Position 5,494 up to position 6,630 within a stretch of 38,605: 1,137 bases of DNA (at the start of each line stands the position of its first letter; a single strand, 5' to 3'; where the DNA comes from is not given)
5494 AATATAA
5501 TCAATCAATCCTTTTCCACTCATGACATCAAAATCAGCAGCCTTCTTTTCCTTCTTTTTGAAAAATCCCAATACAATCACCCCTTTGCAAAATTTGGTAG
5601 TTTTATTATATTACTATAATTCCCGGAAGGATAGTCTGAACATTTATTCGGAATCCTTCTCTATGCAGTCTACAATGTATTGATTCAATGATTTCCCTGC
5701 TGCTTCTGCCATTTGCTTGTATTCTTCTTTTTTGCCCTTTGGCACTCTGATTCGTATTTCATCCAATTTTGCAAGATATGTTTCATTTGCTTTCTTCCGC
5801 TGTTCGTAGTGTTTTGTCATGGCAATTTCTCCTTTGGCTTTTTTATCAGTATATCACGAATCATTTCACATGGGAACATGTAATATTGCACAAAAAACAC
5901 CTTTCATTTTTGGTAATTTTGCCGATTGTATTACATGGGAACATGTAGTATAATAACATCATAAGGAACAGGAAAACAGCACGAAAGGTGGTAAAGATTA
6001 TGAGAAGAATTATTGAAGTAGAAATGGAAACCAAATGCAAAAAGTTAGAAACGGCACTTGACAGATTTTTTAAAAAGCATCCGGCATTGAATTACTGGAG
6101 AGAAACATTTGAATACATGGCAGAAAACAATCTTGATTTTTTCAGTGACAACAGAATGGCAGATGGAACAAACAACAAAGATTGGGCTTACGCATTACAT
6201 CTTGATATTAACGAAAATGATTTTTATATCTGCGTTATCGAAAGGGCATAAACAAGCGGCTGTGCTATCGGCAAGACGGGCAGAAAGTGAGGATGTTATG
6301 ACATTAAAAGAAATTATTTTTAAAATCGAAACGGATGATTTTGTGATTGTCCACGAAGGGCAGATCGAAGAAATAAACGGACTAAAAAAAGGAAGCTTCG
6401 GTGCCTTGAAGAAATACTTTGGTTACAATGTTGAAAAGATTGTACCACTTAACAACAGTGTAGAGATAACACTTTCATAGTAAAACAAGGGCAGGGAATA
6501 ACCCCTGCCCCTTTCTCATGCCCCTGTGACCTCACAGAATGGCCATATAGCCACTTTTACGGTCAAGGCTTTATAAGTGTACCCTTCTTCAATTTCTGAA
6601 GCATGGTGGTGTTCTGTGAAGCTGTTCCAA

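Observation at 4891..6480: Terminator-bounded moron cassette of orphan genes in two divergent operons under an RHH regulator: the best candidate for an undescribed prophage-encoded system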

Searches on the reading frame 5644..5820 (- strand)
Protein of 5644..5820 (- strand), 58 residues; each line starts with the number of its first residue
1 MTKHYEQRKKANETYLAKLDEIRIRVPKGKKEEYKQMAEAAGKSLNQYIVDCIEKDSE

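Call 7: search_protein_families(library=pfam, proteins=[window:5644-5820:-], max_evalue=1)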
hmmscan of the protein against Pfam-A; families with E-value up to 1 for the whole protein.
window:5644-5820:- (58 aa): 5 families
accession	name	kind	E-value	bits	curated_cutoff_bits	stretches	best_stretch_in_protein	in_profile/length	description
PF05534.18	HicB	-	0.001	19.4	21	1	23-53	21-51/51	HicB family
PF03869.20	Arc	-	0.0039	17.4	20.4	1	20-53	5-38/50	Arc-like DNA binding domain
PF21983.2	NikA-like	-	0.0061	17.1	27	1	22-52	7-37/72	Mobilization protein NikA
PF07237.17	DUF1428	-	0.03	15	27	1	24-48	8-32/102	Protein of unknown function (DUF1428)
PF08681.18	TacA1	-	0.057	13.8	21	1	22-56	2-36/80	Antitoxin TacA 1-like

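Call 8: search_protein_families(library=phrogs, proteins=[window:5644-5820:-], max_evalue=1)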
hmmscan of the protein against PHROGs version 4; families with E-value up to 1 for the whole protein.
window:5644-5820:- (58 aa): 20 families
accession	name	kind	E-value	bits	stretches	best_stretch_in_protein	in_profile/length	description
phrog_13890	-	unknown function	8.1e-13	49.2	1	6-57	3-55/73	-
phrog_795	-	other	0.00022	22.5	1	21-55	19-53/116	partition protein ATPase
phrog_3178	-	transcription regulation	0.00032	22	1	17-55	7-45/125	Arc-like DNA binding domain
phrog_29983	-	unknown function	0.00055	21.4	1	3-51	72-120/131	-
phrog_228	-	transcription regulation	0.0014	19.4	1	17-56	8-47/251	Arc-like repressor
phrog_582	-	transcription regulation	0.0048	18.2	1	20-55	58-93/105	Arc-like repressor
phrog_1388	-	unknown function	0.013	16.7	1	21-54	7-40/143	-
phrog_36862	-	unknown function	0.013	16.4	1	23-48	15-40/44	-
phrog_33232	-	unknown function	0.02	16.4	1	13-50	55-89/94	-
phrog_1287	-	unknown function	0.02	16.3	1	18-54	8-44/115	-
phrog_2685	-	other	0.037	15.4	1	19-54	18-53/161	partition protein ATPase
phrog_876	-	transcription regulation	0.046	14.2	1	6-55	54-103/239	transcriptional repressor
phrog_30599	-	transcription regulation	0.071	14.6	1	18-52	9-43/100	transcriptional regulator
phrog_6111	-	unknown function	0.08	14.2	1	25-45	24-44/87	-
phrog_10531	-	unknown function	0.092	14.3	1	20-57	7-44/89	-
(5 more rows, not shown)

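Call 9: search_protein_families(library=padloc, proteins=[window:5644-5820:-], max_evalue=1)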
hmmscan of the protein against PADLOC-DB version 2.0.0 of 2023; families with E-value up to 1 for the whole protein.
window:5644-5820:- (58 aa): 0 families

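Call 10: search_protein_families(library=ncbifam, proteins=[window:5644-5820:-], max_evalue=1)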
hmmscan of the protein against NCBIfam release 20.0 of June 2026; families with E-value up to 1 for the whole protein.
window:5644-5820:- (58 aa): 4 families
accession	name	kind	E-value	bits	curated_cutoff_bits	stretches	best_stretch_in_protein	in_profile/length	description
NF041551.1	YlcI_YnfO_N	subfamily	0.0033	17.5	30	1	23-55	6-37/42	YlcI/YnfO family protein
NF038070.1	LmbU_fam_TF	subfamily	0.0096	15.9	125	1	8-54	123-169/171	LmbU family transcriptional regulator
NF041264.1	MobA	equivalog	0.04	14.4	80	1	22-52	7-37/91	plasmid mobilization protein MobA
NF046040.1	RelB_antitoxin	equivalog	0.054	13.8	50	1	22-49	1-28/69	type II toxin-antitoxin system RelB family antitoxin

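Call 45: find_related_loci(query=window:5644-5820:-, collection=viral_contigs, flank=5000)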
Query window:5644-5820:- (58 aa) in viral_contigs; peptide patterns used: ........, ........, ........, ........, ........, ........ (x = any residue, [..] = any of these).
17 stretches matched a pattern; 5 encode a relative of the query (tblastn E <= 1e-3); 5 distinct loci.
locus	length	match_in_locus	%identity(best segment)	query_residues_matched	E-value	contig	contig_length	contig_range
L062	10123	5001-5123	78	15-55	6e-21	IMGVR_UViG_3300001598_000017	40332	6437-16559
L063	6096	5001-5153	63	6-56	7e-19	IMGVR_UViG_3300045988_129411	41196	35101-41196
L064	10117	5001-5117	67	17-55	5e-14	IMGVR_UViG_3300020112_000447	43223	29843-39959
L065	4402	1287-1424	57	10-54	6e-10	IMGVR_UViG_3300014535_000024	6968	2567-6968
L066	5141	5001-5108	47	19-53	1e-6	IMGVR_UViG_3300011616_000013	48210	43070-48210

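Call 80: search_solved_structures(query=window:5644-5820:-, max_evalue=1)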
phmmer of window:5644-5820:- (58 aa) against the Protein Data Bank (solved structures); distinct sequences matched with E-value up to 1: 4.
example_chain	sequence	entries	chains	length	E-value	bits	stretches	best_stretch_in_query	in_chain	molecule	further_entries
3qoq_A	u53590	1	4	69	0.0089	20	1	4-55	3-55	Alginate and motility regulator Z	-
7osv_A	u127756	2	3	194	0.17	16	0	30-57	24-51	DeNovoTIM6-SB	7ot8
3hgf_A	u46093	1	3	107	0.27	15.3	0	17-56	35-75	Rhoptry protein fragment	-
7udj_H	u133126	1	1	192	0.73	14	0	16-43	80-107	De novo designed helical repeat protein RPB_PEW3_R4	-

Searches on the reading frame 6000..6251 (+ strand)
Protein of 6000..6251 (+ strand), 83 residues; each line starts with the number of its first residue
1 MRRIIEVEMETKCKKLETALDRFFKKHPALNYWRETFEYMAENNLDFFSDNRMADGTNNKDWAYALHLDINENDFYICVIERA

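Call 7: search_protein_families(library=pfam, proteins=[window:6000-6251:+], max_evalue=1)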
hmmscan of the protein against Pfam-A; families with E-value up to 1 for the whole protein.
window:6000-6251:+ (83 aa): 0 families

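Call 8: search_protein_families(library=phrogs, proteins=[window:6000-6251:+], max_evalue=1)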
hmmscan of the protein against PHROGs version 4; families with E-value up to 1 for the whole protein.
window:6000-6251:+ (83 aa): 4 families
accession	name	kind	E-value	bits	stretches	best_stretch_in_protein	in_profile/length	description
phrog_3576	-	unknown function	0.023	15.8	1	11-38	91-118/159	-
phrog_22913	-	unknown function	0.081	13.2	1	11-71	52-111/220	-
phrog_1282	-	moron, auxiliary metabolic gene and host takeover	0.13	13.3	1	29-67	43-81/92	5-phosphoribosylformylglycinamide amidotransferase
phrog_34684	-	unknown function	0.17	13.1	1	7-82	14-91/129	-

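Call 9: search_protein_families(library=padloc, proteins=[window:6000-6251:+], max_evalue=1)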
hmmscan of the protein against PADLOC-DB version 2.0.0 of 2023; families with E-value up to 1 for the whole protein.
window:6000-6251:+ (83 aa): 0 families

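Call 10: search_protein_families(library=ncbifam, proteins=[window:6000-6251:+], max_evalue=1)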
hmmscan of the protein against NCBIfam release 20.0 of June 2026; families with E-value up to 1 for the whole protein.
window:6000-6251:+ (83 aa): 0 families

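Call 19: find_homologous_proteins(query=window:6000-6251:+, max_evalue=0.01)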
Query window:6000-6251:+ (83 aa): 25 proteins with E <= 0.01 among 25 candidates.
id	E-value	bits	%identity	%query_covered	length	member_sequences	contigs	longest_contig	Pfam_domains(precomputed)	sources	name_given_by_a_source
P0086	8.2e-51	187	100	100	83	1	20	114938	-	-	-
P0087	2.2e-44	167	88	100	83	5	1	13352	-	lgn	-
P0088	3.2e-44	166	88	100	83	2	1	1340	-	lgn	-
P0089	1.3e-43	164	87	100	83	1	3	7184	-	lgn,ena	-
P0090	3.1e-43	163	87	100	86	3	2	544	-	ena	-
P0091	7.4e-40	152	76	100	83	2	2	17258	-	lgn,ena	-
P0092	1.0e-39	152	81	100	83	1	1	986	-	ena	-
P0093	1.2e-39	152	82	100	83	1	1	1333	-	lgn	-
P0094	4.5e-39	150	81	100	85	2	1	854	-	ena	-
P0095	5.5e-32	127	70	99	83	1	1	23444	-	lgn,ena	-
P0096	7.9e-32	127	69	100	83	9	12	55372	-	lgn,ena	-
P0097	1.2e-31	126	67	100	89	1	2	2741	-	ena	-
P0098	1.2e-31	126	71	100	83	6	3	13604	-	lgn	-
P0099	8.1e-31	124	69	100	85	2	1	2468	-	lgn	-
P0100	1.0e-30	123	69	100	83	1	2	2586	-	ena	-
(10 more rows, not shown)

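Call 20: find_encoding_contigs(protein=P0086, flank=10000, max_places=6)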
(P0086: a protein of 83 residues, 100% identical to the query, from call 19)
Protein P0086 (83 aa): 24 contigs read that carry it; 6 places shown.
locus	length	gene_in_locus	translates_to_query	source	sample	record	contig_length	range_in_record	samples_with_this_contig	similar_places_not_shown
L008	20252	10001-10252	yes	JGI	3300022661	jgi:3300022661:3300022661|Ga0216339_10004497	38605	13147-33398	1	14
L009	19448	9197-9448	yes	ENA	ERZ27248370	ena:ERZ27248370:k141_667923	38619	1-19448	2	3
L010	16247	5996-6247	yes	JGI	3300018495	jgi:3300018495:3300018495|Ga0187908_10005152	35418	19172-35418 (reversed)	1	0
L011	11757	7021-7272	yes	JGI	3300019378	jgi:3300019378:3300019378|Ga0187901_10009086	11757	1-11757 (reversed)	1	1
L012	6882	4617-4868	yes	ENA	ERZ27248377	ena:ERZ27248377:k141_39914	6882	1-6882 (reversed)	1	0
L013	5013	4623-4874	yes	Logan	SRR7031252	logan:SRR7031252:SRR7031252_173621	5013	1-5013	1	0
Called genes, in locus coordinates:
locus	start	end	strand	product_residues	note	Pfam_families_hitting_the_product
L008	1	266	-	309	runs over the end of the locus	PF09681:Phage_rep_org_N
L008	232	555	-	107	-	-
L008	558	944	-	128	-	PF06356:DUF1064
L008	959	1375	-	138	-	PF00436:SSB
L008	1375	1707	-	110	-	PF03819:MazG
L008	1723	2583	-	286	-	PF03837:RecT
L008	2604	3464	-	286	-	PF07083:DUF1351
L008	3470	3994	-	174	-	-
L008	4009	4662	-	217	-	PF09588:YqaJ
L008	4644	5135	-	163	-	PF07463:NUMOD4, PF13392:HNH_3, PF22083:I-HmuI_NUMOD-like (weak)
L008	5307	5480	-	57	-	-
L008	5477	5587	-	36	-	-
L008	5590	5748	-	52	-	-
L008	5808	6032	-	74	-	PF05339:DUF739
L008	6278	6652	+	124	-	PF01381:HTH_3 (faint), PF12844:HTH_19 (weak)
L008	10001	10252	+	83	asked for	-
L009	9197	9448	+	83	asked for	-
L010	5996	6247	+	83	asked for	-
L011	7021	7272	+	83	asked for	-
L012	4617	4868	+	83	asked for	-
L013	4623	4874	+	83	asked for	-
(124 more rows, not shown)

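Call 21: find_encoding_contigs(protein=P0096, flank=6000, max_places=4)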
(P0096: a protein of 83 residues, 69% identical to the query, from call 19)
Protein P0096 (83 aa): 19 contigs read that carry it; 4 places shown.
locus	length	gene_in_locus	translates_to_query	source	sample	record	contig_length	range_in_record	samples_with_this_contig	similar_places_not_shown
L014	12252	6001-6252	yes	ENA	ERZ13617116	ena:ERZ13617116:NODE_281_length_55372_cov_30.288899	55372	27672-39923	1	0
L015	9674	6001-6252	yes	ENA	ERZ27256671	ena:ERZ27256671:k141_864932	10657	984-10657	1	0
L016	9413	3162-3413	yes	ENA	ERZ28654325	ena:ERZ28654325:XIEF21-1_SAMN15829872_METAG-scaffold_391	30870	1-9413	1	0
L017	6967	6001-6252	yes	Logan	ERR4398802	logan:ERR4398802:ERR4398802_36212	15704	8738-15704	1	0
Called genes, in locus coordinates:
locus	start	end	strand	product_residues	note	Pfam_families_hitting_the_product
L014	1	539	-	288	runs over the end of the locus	-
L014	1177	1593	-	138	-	PF00436:SSB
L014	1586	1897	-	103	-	PF07659:DUF1599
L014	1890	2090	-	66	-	PF24024:DUF7336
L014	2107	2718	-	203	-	-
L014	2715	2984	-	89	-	PF13392:HNH_3 (weak)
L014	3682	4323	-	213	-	-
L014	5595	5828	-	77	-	PF13443:HTH_26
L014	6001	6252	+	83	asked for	-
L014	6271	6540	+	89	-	-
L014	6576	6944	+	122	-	-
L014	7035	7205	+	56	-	-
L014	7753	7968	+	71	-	-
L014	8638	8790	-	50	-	-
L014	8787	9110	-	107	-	-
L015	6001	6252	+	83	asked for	-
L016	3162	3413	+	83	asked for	-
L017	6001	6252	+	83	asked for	-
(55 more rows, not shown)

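Call 46: find_related_loci(query=A3, collection=viral_contigs, flank=5000)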
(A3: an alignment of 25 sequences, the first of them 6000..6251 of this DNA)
Query A3 (83 aa) in viral_contigs; peptide patterns used: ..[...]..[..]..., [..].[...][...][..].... (x = any residue, [..] = any of these).
275 stretches matched a pattern; 7 encode a relative of the query (tblastn E <= 1e-3); 7 distinct loci.
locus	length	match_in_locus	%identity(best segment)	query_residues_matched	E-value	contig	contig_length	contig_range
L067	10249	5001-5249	55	1-82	7e-30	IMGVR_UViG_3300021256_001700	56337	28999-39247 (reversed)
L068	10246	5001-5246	57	1-83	6e-29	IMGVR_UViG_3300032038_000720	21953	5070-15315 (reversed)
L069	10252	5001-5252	56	1-82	3e-27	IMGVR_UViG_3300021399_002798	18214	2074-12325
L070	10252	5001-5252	52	1-83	3e-27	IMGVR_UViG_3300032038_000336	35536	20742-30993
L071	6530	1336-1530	65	19-82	6e-26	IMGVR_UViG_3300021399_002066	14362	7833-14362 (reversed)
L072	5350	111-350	51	1-82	1e-23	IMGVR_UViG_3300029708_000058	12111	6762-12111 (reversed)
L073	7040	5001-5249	48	1-82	1e-23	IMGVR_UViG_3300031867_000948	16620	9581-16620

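Call 59: predict_structure(alignment_id=A3)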
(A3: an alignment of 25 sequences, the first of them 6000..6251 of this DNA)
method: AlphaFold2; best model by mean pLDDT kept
length: 83 residues; sequences in the alignment: 25
mean_pLDDT: 93.2   pTM: 0.79
mean pLDDT of the five models: 93.2, 93.0, 92.6, 92.0, 90.7
residues with pLDDT >= 90: 68; 70-90: 14; 50-70: 1; < 50: 0
segments of 3 or more residues with pLDDT < 50: none
pLDDT, mean of each block of 10 residues (from residue 1): 87 95 97 97 95 89 94 95 85
secondary structure, 60 per line:
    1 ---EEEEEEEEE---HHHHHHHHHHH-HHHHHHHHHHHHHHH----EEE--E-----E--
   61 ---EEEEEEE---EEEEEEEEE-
elements in order: E4-12 H16-26 H28-42 E47-49 E64-70 E74-82

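Call 62: fold_search(model_id=the predicted structure, library=pdb)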
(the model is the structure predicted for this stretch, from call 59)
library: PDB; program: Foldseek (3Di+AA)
matches with E <= 10: 322; with E <= 0.001: 0
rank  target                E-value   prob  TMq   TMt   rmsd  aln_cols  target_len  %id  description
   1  9v80_A                2.9e-01  0.20  0.29  0.07  11.2        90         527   10  Cryo-EM structure of KICSTOR CCC complex (state 4) (released 2025-11-12)
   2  5v8w_B                6.1e-01  0.21  0.31  0.26   9.4        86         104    9  Crystal structure of human Integrator IntS9-IntS11 CTD complex (released 2017-04-12)
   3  5v8w_D                7.3e-01  0.23  0.34  0.28   9.5        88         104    9  Crystal structure of human Integrator IntS9-IntS11 CTD complex (released 2017-04-12)
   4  5n83_A                7.7e-01  0.18  0.21  0.10   6.1        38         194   16  Structure of the distal domain of mouse adenovirus 2 fibre, methylmercury chloride derivative (released 2018-03-14)
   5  3otl_B                7.7e-01  0.06  0.22  0.16  12.1       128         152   11  Three-dimensional Structure of the putative uncharacterized protein from Rhizobium leguminosarum at the resolution 1.9 (released 2010-09-22)
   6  9v86_A                8.2e-01  0.08  0.24  0.05  11.6        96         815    9  Cryo-EM structure of KICSTOR CCC complex (state 3) (released 2025-11-12)
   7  5n83_C                8.7e-01  0.16  0.21  0.10   6.1        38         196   16  Structure of the distal domain of mouse adenovirus 2 fibre, methylmercury chloride derivative (released 2018-03-14)
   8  2pr5_B                9.8e-01  0.18  0.29  0.21   9.0        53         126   13  Structural Basis for Light-dependent Signaling in the Dimeric LOV Photosensor YtvA (Dark Structure) (released 2007-08-07)
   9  2p4b_C                9.8e-01  0.14  0.21  0.08  10.0        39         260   10  Crystal structure of E.coli RseB (released 2007-05-22)
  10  7k5b_G                1.0e+00  0.11  0.28  0.18   9.5        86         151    9  Structure of outer-arm dynein bound to microtubule doublet in microtubule binding state 2 (MTBS-2) (released 2021-09-29)
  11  9u48_A                1.1e+00  0.15  0.34  0.11   9.2        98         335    8  Cryo-EM structure of spMETTL16 in complex with U6 snRNA and SAM (released 2025-08-06)
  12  7sn8_K                1.2e+00  0.11  0.29  0.06   9.7        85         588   14  Cryo-EM structure of Drosophila Integrator cleavage module (IntS4-IntS9-IntS11) in complex with IP6 (released 2022-10-12)
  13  8z3h                  1.2e+00  0.08  0.28  0.20  11.2       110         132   10  Benzbromarone interferes with the interaction between Hsp90 and Aha1 by interacting with both of them (released 2025-04-23)
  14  3hyk_C                1.2e+00  0.14  0.35  0.26  10.2       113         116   10  2.31 Angstrom resolution crystal structure of a holo-(acyl-carrier-protein) synthase from Bacillus anthracis str. Ames (released 2009-06-30)
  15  3put_A                1.2e+00  0.07  0.27  0.18  12.2       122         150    8  Crystal Structure of the CERT START domain (mutant V151E) from Rhizobium etli at the resolution 1.8A, Northeast Struct (released 2010-12-22)
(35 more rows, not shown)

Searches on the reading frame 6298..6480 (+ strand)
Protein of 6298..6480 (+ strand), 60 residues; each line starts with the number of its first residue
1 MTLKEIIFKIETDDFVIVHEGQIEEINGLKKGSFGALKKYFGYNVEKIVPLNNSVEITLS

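Call 7: search_protein_families(library=pfam, proteins=[window:6298-6480:+], max_evalue=1)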
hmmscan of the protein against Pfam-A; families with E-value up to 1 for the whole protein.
window:6298-6480:+ (60 aa): 0 families

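Call 8: search_protein_families(library=phrogs, proteins=[window:6298-6480:+], max_evalue=1)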
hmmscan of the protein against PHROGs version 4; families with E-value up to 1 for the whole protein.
window:6298-6480:+ (60 aa): 0 families

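Call 9: search_protein_families(library=padloc, proteins=[window:6298-6480:+], max_evalue=1)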
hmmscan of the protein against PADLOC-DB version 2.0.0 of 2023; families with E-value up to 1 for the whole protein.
window:6298-6480:+ (60 aa): 0 families

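Call 10: search_protein_families(library=ncbifam, proteins=[window:6298-6480:+], max_evalue=1)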
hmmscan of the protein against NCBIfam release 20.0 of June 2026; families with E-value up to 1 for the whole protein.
window:6298-6480:+ (60 aa): 0 families

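Call 44: find_related_loci(query=window:6298-6480:+, collection=viral_contigs, flank=5000)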
Query window:6298-6480:+ (60 aa) in viral_contigs; peptide patterns used: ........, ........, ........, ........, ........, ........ (x = any residue, [..] = any of these).
12 stretches matched a pattern, but none encodes a relative of the query by tblastn (E <= 1e-3).

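Call 72: search_protein_representatives(protein=window:6298-6480:+)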
Query: 60 residues. Proteins with E-value up to 0.001 (for the whole library): 8; up to 1e-10: 1; up to 1e-30: 1. The best 8 are listed.
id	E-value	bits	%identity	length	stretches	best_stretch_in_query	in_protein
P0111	3.4e-31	121.4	100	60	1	1-60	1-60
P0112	1.6e-09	53.6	49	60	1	3-59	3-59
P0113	1.7e-09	53.5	49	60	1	1-59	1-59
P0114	6.0e-09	51.8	40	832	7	17-47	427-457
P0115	5.4e-08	48.8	51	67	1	1-59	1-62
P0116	1.2e-07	47.7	49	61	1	1-59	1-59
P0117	1.2e-04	38.3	46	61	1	1-59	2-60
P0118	1.6e-04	37.9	41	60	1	1-59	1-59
